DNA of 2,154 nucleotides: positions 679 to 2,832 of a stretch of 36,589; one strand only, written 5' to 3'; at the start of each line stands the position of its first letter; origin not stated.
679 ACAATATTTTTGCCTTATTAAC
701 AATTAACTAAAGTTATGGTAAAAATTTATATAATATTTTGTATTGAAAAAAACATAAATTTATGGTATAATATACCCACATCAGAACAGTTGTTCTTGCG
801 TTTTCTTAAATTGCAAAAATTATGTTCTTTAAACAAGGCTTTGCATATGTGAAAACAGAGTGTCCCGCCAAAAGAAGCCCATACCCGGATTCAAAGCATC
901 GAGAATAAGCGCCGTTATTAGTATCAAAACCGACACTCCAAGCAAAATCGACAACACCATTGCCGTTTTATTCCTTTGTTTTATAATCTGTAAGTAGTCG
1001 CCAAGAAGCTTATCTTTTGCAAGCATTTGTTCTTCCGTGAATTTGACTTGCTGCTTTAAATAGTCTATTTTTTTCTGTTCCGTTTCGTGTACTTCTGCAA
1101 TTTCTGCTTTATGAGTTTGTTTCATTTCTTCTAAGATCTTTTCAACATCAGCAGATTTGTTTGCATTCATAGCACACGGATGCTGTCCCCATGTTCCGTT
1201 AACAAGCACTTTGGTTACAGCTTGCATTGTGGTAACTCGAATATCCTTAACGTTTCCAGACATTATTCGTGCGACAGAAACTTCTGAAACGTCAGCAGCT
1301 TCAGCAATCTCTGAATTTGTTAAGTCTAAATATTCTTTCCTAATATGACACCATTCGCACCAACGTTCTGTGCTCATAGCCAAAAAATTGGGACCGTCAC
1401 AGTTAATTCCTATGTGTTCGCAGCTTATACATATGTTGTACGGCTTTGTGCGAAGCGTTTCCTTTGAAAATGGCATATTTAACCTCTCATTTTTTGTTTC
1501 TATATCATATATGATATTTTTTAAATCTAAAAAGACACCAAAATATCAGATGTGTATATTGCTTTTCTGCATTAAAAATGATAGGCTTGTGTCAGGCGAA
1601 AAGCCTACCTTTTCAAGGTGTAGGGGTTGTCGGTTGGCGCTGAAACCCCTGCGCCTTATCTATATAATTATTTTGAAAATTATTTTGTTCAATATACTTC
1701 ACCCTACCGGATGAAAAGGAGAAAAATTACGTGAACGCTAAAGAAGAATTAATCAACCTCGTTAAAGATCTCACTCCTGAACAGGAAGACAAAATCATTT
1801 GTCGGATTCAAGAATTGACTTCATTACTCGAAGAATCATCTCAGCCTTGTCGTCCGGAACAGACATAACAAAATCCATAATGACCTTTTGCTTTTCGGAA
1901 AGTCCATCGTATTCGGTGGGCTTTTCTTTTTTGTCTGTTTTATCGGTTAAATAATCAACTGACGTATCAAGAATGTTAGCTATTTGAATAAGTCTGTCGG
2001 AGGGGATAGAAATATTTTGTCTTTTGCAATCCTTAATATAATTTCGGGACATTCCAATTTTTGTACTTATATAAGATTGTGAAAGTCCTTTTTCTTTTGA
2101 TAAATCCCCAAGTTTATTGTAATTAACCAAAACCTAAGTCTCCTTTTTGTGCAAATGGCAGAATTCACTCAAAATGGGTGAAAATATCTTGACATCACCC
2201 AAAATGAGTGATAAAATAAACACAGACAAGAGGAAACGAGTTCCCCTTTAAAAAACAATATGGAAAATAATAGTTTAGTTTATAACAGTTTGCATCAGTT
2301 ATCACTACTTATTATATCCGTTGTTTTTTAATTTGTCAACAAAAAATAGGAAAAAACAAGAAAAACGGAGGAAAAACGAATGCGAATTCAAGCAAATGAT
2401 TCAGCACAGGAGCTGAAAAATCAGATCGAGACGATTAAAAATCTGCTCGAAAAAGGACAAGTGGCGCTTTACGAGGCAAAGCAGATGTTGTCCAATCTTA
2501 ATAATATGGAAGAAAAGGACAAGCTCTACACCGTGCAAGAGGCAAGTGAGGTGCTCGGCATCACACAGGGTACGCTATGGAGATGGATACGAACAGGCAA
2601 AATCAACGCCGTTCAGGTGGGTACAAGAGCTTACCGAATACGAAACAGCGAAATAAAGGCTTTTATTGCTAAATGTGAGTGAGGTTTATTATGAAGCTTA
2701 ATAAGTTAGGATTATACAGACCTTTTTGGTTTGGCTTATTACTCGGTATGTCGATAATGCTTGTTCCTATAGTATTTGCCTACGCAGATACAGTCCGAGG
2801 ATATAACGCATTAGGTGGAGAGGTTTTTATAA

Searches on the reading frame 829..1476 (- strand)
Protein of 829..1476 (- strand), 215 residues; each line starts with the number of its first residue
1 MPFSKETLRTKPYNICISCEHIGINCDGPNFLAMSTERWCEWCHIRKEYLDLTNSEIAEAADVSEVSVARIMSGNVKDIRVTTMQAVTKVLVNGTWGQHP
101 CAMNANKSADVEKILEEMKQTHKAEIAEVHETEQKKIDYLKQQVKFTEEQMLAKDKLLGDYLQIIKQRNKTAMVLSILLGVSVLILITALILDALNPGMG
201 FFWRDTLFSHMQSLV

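Call 20: search_protein_families(library=pfam, proteins=[window:829-1476:-], max_evalue=0.01)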
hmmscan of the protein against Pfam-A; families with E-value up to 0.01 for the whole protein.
window:829-1476:- (215 aa): 1 family
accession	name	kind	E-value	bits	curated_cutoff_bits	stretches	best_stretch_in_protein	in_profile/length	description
PF01381.28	HTH_3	-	0.0033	17.9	23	1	50-91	8-48/55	Helix-turn-helix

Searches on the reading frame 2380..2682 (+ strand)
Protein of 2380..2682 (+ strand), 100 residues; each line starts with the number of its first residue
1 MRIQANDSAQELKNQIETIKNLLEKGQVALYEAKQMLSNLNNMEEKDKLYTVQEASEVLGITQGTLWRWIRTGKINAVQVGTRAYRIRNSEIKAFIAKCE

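Call 20: search_protein_families(library=pfam, proteins=[window:2380-2682:+], max_evalue=0.01)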
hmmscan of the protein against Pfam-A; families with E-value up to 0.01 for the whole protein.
window:2380-2682:+ (100 aa): 4 families
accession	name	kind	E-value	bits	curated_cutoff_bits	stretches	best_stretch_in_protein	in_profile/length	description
PF12728.13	HTH_17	-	2.7e-14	53.6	27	1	49-99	1-50/51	Helix-turn-helix domain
PF13411.12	MerR_1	-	0.00012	22.5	21.6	1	50-85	1-35/69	MerR HTH family regulatory protein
PF13384.12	HTH_23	-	0.00025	21.2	24.6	1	49-71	17-39/50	Homeodomain-like domain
PF01710.22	HTH_Tnp_IS630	-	0.00087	19.8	21.3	1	51-96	20-65/119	Transposase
